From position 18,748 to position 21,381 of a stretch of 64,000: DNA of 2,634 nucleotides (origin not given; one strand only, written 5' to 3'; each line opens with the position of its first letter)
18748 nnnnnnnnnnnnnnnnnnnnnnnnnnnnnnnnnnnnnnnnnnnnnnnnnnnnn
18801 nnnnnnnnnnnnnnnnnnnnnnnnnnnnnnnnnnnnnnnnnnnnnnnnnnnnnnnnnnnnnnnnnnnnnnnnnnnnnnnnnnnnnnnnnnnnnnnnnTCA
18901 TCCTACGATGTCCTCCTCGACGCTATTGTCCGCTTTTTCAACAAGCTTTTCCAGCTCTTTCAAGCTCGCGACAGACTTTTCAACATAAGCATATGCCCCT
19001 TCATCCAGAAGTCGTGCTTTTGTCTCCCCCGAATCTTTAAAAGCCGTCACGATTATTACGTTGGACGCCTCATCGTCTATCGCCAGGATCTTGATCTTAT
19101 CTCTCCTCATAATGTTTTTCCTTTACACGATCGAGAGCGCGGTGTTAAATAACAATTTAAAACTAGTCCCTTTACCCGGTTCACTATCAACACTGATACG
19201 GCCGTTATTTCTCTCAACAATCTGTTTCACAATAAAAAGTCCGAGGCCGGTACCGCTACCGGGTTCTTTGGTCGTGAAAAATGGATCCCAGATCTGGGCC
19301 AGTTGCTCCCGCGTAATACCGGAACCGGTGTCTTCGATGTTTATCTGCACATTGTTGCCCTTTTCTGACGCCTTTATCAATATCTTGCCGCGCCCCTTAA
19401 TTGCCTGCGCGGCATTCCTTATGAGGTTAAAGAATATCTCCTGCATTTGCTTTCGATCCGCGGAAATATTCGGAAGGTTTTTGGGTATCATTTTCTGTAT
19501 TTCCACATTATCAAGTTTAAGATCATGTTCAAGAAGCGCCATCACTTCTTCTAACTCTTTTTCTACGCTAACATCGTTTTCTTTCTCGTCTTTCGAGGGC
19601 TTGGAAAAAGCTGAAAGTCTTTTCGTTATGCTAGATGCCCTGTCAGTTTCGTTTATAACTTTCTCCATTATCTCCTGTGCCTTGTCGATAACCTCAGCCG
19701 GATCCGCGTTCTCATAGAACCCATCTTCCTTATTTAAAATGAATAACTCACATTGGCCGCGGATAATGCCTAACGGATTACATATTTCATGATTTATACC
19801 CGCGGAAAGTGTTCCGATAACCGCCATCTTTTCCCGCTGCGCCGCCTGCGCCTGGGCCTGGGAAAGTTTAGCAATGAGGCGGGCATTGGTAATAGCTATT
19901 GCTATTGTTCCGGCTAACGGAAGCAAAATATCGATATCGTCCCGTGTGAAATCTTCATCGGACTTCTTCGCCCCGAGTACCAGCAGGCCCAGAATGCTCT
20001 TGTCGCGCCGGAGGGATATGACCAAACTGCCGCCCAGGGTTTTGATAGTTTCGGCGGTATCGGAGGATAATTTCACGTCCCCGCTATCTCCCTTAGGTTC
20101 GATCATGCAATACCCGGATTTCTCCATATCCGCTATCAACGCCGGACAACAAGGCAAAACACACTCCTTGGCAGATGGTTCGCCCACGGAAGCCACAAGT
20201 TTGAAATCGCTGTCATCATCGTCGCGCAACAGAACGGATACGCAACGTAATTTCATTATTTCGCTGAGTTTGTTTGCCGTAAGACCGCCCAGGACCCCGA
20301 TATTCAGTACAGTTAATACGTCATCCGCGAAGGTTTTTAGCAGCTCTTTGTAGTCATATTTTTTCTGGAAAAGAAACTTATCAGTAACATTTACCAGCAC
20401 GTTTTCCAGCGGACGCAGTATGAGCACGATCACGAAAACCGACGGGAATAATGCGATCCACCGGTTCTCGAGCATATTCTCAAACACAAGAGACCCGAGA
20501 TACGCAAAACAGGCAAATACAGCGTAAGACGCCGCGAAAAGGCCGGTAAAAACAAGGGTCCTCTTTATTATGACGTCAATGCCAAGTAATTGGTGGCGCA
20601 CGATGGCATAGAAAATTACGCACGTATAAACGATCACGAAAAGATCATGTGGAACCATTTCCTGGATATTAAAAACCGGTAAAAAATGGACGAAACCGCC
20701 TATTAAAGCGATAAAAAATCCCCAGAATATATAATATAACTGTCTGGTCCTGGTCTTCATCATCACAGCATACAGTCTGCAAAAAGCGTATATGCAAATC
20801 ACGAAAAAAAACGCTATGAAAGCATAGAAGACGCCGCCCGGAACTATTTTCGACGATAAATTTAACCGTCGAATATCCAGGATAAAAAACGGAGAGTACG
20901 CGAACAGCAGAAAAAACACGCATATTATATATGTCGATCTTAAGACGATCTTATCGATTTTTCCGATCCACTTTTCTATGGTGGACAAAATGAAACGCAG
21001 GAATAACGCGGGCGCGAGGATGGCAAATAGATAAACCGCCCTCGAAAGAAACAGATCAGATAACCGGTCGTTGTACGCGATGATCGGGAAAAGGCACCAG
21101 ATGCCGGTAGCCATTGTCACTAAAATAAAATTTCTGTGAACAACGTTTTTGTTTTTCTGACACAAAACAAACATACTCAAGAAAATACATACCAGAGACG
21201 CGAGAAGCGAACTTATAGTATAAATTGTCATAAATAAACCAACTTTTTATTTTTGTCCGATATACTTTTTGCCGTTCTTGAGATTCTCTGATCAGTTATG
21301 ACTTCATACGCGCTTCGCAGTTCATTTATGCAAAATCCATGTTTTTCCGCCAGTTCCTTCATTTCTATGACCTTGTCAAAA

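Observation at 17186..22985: Co-directional operon linking an AAR-like reductase and SRPBCC lipid-binding protein to a sensor kinase, two receivers and an HD-GYP phosphodiesterase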

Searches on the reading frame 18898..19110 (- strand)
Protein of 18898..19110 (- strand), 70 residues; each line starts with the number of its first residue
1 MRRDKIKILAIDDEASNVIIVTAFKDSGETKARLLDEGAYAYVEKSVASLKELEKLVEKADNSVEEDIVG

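Call 3: search_protein_families(library=pfam, proteins=[window:18898-19110:-], max_evalue=0.01)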
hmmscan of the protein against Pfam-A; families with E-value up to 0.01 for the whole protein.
window:18898-19110:- (70 aa): 1 family
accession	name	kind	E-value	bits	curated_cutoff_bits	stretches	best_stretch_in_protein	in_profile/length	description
PF00072.30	Response_reg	-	0.003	18.1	30.2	1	10-56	65-109/111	Response regulator receiver domain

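Call 4: search_protein_families(library=ncbifam, proteins=[window:18898-19110:-], max_evalue=0.01)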
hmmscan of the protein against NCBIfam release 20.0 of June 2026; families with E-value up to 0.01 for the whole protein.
window:18898-19110:- (70 aa): 0 families

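Call 56: search_protein_families(library=padloc, proteins=[window:18898-19110:-], max_evalue=0.001)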
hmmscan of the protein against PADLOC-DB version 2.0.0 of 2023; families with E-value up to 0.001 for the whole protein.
window:18898-19110:- (70 aa): 0 families

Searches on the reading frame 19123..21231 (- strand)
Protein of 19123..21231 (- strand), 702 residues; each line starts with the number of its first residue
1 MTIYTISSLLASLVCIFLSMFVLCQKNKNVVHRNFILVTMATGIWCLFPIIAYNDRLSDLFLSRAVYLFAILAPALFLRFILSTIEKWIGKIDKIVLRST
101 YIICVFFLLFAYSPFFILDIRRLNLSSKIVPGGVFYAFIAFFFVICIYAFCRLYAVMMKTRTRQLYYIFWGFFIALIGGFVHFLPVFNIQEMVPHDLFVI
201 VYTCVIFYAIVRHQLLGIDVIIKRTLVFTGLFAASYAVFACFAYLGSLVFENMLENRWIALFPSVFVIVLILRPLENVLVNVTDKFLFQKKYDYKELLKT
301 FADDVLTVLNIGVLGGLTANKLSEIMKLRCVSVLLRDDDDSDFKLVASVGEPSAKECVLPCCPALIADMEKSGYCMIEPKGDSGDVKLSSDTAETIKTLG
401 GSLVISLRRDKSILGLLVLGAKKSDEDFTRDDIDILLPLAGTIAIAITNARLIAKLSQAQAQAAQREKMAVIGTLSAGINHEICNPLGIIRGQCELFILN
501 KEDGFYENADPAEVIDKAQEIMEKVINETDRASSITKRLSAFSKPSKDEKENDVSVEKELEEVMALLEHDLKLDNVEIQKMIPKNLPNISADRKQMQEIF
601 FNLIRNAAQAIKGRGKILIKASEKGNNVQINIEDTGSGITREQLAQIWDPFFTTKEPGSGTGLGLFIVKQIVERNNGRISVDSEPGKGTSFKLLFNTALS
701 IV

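Call 3: search_protein_families(library=pfam, proteins=[window:19123-21231:-], max_evalue=0.01)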
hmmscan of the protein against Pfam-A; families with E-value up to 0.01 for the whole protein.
window:19123-21231:- (702 aa): 8 families
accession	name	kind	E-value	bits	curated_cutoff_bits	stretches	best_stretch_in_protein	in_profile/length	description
PF02518.31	HATPase_c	-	8.6e-25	87.8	26.4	1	592-695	2-107/111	Histidine kinase-, DNA gyrase B-, and HSP90-like ATPase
PF13492.12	GAF_3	-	6e-09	36.8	27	1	319-449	10-129/129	GAF domain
PF14501.12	HATPase_c_5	-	3.9e-07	30.4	22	1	596-684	6-91/102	GHKL domain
PF16927.11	HisKA_7TM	-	6.7e-07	29.8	28.6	1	9-218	3-222/224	N-terminal 7TM region of histidine kinase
PF00512.31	HisKA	-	5.6e-06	26.7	26.9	1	474-544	4-62/66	His Kinase A (phospho-acceptor) domain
PF13185.12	GAF_2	-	4.6e-05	24.1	28.6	1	328-447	20-135/136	GAF domain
PF13581.12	HATPase_c_2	-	0.00028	21.3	27.4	1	597-674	37-111/127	Histidine kinase-like ATPase domain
PF01590.32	GAF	-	0.0063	17.5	22.4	0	401-447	89-133/133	GAF domain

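Call 4: search_protein_families(library=ncbifam, proteins=[window:19123-21231:-], max_evalue=0.01)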
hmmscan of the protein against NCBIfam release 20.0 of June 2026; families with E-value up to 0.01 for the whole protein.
window:19123-21231:- (702 aa): 82 families (the best 25 are shown)
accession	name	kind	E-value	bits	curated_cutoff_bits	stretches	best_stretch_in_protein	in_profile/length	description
NF008468.0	PRK11360.1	equivalog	1.1e-55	189.2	646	1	453-697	377-608/616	two-component system sensor histidine kinase AtoS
NF007688.0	PRK10364.1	equivalog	3e-48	164.7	479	1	456-694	224-448/460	two-component system sensor histidine kinase ZraS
NF010411.0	PRK13837.1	equivalog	3.3e-45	154.4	647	1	398-694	376-672/828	two-component system VirA-like sensor kinase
NF038348.1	T2SS_HK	subfamily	4e-45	154.3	450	2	519-693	398-569/574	histidine kinase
TIGR02916.1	PEP_his_kin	equivalog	2.8e-40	138.5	300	1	10-694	5-677/679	XrtA/PEP-CTERM system histidine kinase PrsK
NF052573.1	HisKinEspAMyxo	equivalog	1.8e-38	132.1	1400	1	446-696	358-610/755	serine histidine kinase EspA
NF052574.1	HisKinEspCMyxo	equivalog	2.9e-35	121.7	1200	1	448-698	393-638/785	serine histidine kinase EspC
NF046020.1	HisKinCckABruc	equivalog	1.4e-32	112.5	1000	1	460-694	468-704/868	cell cycle histidine kinase CckA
NF046044.1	PnpS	equivalog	3.5e-32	111.9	400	1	516-695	204-389/390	two-component system histidine kinase PnpS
NF010076.0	PRK13557.1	subfamily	4.9e-32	111.1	631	1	457-697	148-394/540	histidine kinase famiy protein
NF053867.1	SprKinKinDBac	equivalog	4.9e-32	111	775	1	458-693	272-493/500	sporulation kinase KinD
NF046026.1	HisKinCckACaul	equivalog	1.6e-29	102.5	1000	1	458-695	288-530/678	cell cycle histidine kinase CckA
TIGR02966.1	phoR_proteo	equivalog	2.2e-29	102.5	334.2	1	477-695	119-333/333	phosphate regulon sensor histidine kinase PhoR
NF047497.1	HK_LIC_12097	equivalog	7e-28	97.4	500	1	460-693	138-362/367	LIC_12097 family sensor histidine kinase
NF041777.1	sens_FixL_Rhizob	equivalog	5.3e-26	91.3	850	1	452-696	242-480/485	sensor protein FixL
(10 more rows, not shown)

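Call 56: search_protein_families(library=padloc, proteins=[window:19123-21231:-], max_evalue=0.001)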
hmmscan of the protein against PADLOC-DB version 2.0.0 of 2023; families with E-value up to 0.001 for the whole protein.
window:19123-21231:- (702 aa): 1 family
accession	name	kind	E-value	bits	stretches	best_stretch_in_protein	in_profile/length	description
PDLC04647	PDC-M43B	-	2.4e-09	34.7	1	548-684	182-320/347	-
